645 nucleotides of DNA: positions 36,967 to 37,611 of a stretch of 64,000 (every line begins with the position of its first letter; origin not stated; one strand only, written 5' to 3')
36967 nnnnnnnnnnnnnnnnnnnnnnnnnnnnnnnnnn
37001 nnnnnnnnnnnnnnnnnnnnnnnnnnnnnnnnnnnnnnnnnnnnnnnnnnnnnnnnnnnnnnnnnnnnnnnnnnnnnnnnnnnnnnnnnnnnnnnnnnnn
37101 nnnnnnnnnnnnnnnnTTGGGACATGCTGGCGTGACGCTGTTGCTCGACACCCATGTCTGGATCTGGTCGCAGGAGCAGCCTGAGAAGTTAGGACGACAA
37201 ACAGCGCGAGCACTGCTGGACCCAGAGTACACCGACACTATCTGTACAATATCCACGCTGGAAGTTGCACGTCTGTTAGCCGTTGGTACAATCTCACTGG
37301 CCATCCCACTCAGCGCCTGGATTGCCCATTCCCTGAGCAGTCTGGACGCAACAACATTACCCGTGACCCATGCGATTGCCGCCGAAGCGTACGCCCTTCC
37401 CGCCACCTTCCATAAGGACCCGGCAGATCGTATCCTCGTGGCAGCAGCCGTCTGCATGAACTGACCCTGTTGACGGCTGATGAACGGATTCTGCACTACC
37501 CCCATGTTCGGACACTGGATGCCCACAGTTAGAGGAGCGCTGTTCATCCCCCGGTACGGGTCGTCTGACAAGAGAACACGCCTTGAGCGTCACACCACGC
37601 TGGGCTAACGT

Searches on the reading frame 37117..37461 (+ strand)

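Call 9: search_protein_families(library=pfam, max_evalue=0.01, proteins=[window:37117-37461:+])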
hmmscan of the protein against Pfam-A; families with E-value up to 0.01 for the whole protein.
window:37117-37461:+ (115 aa): 1 family
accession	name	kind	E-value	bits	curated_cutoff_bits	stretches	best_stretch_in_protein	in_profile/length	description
PF01850.27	PIN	-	6.5e-06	27.2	23.6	1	9-111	2-100/120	PIN domain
